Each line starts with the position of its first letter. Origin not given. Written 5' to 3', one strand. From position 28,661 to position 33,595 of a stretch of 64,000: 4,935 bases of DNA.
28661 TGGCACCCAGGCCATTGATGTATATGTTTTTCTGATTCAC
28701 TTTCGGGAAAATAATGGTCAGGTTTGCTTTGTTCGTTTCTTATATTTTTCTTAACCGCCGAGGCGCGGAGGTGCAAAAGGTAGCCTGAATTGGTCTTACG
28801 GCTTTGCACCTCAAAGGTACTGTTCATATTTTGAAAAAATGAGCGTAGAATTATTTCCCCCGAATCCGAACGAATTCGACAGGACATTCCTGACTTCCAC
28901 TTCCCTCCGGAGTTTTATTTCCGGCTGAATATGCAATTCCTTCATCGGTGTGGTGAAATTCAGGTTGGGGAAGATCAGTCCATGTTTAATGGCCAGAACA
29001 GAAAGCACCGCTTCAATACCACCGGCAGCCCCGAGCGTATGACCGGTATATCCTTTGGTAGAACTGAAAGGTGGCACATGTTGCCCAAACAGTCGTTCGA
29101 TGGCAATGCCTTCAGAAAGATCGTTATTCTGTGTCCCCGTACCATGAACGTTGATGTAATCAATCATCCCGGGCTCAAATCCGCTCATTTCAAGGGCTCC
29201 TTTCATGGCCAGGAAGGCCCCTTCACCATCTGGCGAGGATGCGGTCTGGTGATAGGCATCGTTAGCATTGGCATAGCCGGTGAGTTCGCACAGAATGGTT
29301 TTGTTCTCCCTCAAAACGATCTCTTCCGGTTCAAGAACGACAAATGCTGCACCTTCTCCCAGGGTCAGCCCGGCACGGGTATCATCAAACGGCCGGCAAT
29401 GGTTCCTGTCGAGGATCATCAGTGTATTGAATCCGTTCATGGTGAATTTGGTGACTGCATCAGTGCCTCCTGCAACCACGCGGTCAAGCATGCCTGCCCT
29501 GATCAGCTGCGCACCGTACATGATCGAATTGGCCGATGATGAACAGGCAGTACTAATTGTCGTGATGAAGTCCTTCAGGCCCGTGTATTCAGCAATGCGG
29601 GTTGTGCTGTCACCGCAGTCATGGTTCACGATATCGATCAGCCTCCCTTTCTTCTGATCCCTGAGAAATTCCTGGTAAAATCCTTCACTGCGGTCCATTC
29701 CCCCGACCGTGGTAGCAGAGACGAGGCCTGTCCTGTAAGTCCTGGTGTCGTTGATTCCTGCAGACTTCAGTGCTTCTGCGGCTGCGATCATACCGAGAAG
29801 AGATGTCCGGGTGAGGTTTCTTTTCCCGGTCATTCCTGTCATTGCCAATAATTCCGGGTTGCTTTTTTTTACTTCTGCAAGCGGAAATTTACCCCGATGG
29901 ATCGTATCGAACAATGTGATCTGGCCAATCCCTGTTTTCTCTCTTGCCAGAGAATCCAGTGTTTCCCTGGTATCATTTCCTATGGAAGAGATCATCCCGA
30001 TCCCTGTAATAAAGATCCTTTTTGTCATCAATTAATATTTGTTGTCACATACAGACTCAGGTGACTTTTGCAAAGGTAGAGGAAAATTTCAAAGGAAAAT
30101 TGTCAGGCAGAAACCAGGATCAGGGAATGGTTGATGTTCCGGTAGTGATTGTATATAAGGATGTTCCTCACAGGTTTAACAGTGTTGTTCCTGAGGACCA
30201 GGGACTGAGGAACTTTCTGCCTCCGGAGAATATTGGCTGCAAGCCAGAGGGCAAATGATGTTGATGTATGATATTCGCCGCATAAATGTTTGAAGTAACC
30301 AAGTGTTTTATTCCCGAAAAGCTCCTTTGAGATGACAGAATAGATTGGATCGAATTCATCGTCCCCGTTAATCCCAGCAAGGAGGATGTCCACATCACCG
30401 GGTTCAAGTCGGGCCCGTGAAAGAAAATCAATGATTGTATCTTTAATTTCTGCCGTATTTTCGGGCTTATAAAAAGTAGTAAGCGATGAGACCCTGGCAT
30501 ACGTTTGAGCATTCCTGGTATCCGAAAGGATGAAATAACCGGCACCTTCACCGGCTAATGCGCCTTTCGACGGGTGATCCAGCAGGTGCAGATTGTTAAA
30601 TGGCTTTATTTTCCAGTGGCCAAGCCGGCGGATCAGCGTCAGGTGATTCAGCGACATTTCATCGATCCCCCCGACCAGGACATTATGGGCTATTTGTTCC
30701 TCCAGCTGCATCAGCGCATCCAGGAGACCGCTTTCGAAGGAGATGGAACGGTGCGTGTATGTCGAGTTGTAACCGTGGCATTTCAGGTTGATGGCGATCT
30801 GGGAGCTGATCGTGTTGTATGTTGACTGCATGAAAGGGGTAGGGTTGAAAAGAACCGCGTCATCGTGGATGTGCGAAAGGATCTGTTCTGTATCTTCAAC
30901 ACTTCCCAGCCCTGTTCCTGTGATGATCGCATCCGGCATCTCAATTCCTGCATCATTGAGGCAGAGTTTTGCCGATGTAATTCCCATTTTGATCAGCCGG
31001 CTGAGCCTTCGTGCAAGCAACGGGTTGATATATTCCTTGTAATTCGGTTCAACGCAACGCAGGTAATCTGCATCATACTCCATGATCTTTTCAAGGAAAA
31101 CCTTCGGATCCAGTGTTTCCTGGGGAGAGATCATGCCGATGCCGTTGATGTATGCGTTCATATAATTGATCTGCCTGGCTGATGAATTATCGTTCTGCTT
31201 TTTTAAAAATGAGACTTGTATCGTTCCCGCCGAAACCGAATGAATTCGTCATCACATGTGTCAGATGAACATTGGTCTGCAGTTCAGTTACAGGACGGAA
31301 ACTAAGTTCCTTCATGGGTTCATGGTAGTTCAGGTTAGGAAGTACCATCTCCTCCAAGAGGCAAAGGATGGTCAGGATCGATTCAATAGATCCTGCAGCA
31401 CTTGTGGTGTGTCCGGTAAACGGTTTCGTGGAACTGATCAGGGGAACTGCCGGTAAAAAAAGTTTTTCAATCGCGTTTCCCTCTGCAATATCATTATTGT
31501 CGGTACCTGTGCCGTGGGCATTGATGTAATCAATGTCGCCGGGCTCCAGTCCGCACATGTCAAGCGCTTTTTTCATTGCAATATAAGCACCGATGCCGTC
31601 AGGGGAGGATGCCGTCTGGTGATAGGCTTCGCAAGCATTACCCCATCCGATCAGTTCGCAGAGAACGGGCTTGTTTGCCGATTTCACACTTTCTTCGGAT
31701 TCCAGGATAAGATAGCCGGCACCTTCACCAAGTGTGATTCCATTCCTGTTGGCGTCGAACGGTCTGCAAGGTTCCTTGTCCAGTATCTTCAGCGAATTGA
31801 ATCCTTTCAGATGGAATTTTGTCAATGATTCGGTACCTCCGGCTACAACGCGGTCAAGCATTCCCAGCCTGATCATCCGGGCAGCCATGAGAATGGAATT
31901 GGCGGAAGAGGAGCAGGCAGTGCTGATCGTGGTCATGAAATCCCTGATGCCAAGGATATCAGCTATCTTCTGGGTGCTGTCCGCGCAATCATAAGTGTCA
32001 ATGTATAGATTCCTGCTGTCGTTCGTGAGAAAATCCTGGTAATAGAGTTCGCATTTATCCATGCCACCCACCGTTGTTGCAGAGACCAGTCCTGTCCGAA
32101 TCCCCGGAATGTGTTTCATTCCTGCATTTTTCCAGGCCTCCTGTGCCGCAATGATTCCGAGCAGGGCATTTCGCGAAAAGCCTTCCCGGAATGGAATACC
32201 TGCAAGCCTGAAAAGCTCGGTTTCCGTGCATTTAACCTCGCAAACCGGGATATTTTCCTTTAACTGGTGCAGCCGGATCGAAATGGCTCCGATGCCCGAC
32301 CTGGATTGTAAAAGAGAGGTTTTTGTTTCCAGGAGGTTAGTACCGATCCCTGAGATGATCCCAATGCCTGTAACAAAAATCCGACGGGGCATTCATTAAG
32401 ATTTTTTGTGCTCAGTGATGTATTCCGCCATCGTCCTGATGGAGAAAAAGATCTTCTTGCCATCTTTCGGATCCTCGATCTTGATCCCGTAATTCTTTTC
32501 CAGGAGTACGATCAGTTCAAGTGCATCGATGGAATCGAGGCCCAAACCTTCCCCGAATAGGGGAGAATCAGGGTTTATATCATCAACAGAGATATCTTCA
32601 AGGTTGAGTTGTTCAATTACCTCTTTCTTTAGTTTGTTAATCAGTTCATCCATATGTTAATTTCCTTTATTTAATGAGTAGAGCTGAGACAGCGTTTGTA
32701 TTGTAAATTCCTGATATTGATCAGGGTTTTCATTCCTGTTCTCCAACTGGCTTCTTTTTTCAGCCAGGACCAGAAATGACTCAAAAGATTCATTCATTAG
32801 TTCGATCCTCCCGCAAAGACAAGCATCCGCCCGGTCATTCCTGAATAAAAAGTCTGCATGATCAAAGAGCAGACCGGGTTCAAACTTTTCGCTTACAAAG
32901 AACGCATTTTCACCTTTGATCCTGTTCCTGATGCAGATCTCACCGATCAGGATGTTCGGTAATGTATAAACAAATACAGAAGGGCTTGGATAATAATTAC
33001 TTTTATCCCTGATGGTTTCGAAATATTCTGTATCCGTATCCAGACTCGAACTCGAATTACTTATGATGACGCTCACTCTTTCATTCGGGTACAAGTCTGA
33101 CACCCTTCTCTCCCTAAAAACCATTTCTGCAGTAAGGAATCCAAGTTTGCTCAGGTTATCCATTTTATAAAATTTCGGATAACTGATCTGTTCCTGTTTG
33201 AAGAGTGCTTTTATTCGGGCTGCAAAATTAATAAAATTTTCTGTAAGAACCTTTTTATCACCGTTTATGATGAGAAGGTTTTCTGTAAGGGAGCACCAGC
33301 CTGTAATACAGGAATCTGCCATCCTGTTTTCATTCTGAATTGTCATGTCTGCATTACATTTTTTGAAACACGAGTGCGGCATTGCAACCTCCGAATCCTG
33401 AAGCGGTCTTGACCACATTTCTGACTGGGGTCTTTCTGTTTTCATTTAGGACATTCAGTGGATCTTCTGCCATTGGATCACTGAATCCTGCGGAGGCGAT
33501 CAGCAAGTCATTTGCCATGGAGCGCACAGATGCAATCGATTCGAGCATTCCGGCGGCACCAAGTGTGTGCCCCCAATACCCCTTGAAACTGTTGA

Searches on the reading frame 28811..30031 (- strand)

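Call 6: search_protein_families(library=pfam, proteins=[window:28811-30031:-], max_evalue=0.01)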
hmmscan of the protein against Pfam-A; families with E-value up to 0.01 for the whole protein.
window:28811-30031:- (406 aa): 3 families
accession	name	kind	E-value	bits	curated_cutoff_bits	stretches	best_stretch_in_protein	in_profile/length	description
PF02801.28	Ketoacyl-synt_C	-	1.3e-31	109.5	20.8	1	248-359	2-118/119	Beta-ketoacyl synthase, C-terminal domain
PF00109.32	ketoacyl-synt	-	2e-29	103.4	20.8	1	4-236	2-249/252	Beta-ketoacyl synthase, N-terminal domain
PF00108.29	Thiolase_N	-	7.2e-06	26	26.4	1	156-198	78-120/260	Thiolase, N-terminal domain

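Call 13: search_protein_families(library=ncbifam, proteins=[window:28811-30031:-], max_evalue=0.00001)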
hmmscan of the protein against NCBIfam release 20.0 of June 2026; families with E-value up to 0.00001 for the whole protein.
window:28811-30031:- (406 aa): 22 families
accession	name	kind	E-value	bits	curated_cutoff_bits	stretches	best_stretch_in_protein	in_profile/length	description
TIGR03150.1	fabF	equivalog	4.6e-95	318.7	493.75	1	4-399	1-406/407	beta-ketoacyl-ACP synthase II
NF006618.0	PRK09185.1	subfamily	9e-94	314.7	407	1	3-401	2-392/394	beta-ketoacyl-ACP synthase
NF005589.0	PRK07314.1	subfamily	2e-89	300.2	387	1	1-402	1-412/413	beta-ketoacyl-ACP synthase II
NF004970.0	PRK06333.1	subfamily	1.3e-76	258.1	525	1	1-403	1-423/424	beta-ketoacyl-ACP synthase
NF006274.0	PRK08439.1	equivalog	2.5e-75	253.8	621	1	4-401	2-405/406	beta-ketoacyl-ACP synthase II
NF004618.0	PRK05952.1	equivalog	1.7e-69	234.6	455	1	5-401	3-382/384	beta-ketoacyl-ACP synthase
NF058662.1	cispenta_AmcF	equivalog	2.2e-64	217.8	325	1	6-400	2-368/369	cispentacin biosynthesis acyltransferase subunit AmcF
NF005076.0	PRK06501.1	equivalog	1e-63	215.7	629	1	6-402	13-423/425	beta-ketoacyl-ACP synthase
NF006587.0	PRK09116.1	equivalog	7.6e-62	209.4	470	1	3-402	1-407/408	beta-ketoacyl-ACP synthase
NF005935.0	PRK07967.1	equivalog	3.3e-58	197.5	630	1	4-403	2-405/406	beta-ketoacyl-ACP synthase I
NF006434.0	PRK08722.1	equivalog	1.4e-56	192.1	759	1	1-401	1-413/414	beta-ketoacyl-ACP synthase II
NF005916.1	PRK07910.1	equivalog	1.1e-51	176.1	560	1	5-402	13-418/418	KasA/KasB family beta-ketoacyl-ACP synthase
NF005490.0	PRK07103.1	equivalog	7.3e-51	173.5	445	1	2-401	2-412/414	polyketide beta-ketoacyl:acyl carrier protein synthase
NF045894.1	PKS_plus_SDR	equivalog_domain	1.6e-24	85.7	1740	1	142-395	152-420/1515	type I polyketide synthase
NF041183.1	Pks2_ls1_myc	equivalog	3.3e-23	80.6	2400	1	143-365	153-378/2086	sulfolipid-1 biosynthesis phthioceranic/hydroxyphthioceranic acid synthase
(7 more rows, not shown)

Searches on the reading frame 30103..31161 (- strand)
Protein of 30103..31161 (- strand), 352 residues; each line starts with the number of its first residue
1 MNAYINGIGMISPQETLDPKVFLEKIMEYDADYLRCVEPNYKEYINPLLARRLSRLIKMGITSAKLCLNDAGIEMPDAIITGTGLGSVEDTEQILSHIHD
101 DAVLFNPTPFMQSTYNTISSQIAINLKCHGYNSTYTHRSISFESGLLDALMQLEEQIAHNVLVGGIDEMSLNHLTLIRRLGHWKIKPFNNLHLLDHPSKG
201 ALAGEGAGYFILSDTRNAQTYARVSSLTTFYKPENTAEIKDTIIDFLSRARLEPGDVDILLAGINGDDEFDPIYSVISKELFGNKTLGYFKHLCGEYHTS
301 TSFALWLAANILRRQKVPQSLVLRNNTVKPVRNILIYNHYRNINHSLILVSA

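Call 6: search_protein_families(library=pfam, proteins=[window:30103-31161:-], max_evalue=0.01)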
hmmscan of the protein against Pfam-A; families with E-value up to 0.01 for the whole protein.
window:30103-31161:- (352 aa): 2 families
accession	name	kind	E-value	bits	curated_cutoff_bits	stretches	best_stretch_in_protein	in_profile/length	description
PF13723.12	Ketoacyl-synt_2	-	3e-09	37.2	25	1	43-168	20-140/223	Beta-ketoacyl synthase, N-terminal domain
PF00109.32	ketoacyl-synt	-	3e-08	34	20.8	1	45-215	78-249/252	Beta-ketoacyl synthase, N-terminal domain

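Call 13: search_protein_families(library=ncbifam, proteins=[window:30103-31161:-], max_evalue=0.00001)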
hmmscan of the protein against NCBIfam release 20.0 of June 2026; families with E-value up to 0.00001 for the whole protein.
window:30103-31161:- (352 aa): 2 families
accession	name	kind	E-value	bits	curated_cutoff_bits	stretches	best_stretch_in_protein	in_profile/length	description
TIGR03150.1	fabF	equivalog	1.6e-11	43.6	493.75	1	40-221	55-252/407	beta-ketoacyl-ACP synthase II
NF005589.0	PRK07314.1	subfamily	8e-09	34.7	387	1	40-222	58-256/413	beta-ketoacyl-ACP synthase II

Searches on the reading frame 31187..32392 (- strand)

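Call 6: search_protein_families(library=pfam, proteins=[window:31187-32392:-], max_evalue=0.01)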
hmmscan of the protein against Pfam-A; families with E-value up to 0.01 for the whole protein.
window:31187-32392:- (401 aa): 3 families
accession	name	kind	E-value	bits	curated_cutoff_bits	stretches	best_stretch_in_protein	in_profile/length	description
PF00109.32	ketoacyl-synt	-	2.5e-29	103.1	20.8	1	3-234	2-250/252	Beta-ketoacyl synthase, N-terminal domain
PF02801.28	Ketoacyl-synt_C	-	3.3e-29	101.7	20.8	1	245-356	2-118/119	Beta-ketoacyl synthase, C-terminal domain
PF00108.29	Thiolase_N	-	2.8e-07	30.6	26.4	1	153-193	78-118/260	Thiolase, N-terminal domain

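Call 13: search_protein_families(library=ncbifam, proteins=[window:31187-32392:-], max_evalue=0.00001)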
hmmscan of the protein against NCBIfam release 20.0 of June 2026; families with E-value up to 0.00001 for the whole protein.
window:31187-32392:- (401 aa): 24 families
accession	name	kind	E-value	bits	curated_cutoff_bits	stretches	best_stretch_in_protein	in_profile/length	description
NF006618.0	PRK09185.1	subfamily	1.2e-87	294.6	407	1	4-399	4-393/394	beta-ketoacyl-ACP synthase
TIGR03150.1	fabF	equivalog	2.8e-86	289.7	493.75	1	3-397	1-407/407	beta-ketoacyl-ACP synthase II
NF005589.0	PRK07314.1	subfamily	3.5e-84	282.9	387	1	3-399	4-412/413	beta-ketoacyl-ACP synthase II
NF004970.0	PRK06333.1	subfamily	6.4e-70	236.1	525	1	3-399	4-422/424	beta-ketoacyl-ACP synthase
NF006274.0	PRK08439.1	equivalog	3.6e-64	217.1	621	1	3-398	2-405/406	beta-ketoacyl-ACP synthase II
NF004618.0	PRK05952.1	equivalog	5.7e-61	206.5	455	1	5-398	4-382/384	beta-ketoacyl-ACP synthase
NF058662.1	cispenta_AmcF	equivalog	2.6e-60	204.4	325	1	5-397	2-368/369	cispentacin biosynthesis acyltransferase subunit AmcF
NF005490.0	PRK07103.1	equivalog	3.9e-60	204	445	1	4-399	5-413/414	polyketide beta-ketoacyl:acyl carrier protein synthase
NF006434.0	PRK08722.1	equivalog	1.8e-59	201.6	759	1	3-398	4-413/414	beta-ketoacyl-ACP synthase II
NF005076.0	PRK06501.1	equivalog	6.7e-59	199.9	629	1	5-398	13-422/425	beta-ketoacyl-ACP synthase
NF006587.0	PRK09116.1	equivalog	7.6e-59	199.5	470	1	3-399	2-407/408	beta-ketoacyl-ACP synthase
NF005916.1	PRK07910.1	equivalog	2.4e-57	194.7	560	1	5-398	14-417/418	KasA/KasB family beta-ketoacyl-ACP synthase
NF005935.0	PRK07967.1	equivalog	5.4e-54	183.6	630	1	3-400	2-405/406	beta-ketoacyl-ACP synthase I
NF053555.1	prodigi_MBC_PigJ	equivalog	8e-24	83.9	900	1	139-356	492-706/759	prodigiosin MBC biosynthesis protein PigJ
NF045894.1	PKS_plus_SDR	equivalog_domain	1.4e-23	82.6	1740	1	142-365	155-385/1515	type I polyketide synthase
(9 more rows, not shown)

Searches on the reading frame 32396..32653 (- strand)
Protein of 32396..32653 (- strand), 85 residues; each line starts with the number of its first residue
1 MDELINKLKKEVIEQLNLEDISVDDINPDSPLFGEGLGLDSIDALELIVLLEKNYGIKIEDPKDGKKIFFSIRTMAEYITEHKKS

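Call 6: search_protein_families(library=pfam, proteins=[window:32396-32653:-], max_evalue=0.01)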
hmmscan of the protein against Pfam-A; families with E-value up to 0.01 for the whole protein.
window:32396-32653:- (85 aa): 1 family
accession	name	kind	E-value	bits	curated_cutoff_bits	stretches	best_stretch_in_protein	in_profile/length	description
PF00550.31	PP-binding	-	1.8e-10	41.3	20.8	1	7-60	2-50/67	Phosphopantetheine attachment site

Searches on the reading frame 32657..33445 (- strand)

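Call 6: search_protein_families(library=pfam, proteins=[window:32657-33445:-], max_evalue=0.01)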
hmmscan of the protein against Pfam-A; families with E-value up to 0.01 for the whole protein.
window:32657-33445:- (262 aa): 0 families

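Call 11: search_protein_families(library=ncbifam, proteins=[window:32657-33445:-], max_evalue=0.01)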
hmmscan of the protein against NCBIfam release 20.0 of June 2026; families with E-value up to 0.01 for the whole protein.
window:32657-33445:- (262 aa): 3 families
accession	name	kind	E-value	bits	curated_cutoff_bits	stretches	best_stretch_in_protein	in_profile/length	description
TIGR03150.1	fabF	equivalog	1e-05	24.5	493.75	1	70-211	43-185/407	beta-ketoacyl-ACP synthase II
NF005589.0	PRK07314.1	subfamily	1.9e-05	23.6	387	1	69-217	45-194/413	beta-ketoacyl-ACP synthase II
NF004970.0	PRK06333.1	subfamily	0.00047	19.1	525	1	83-242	66-227/424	beta-ketoacyl-ACP synthase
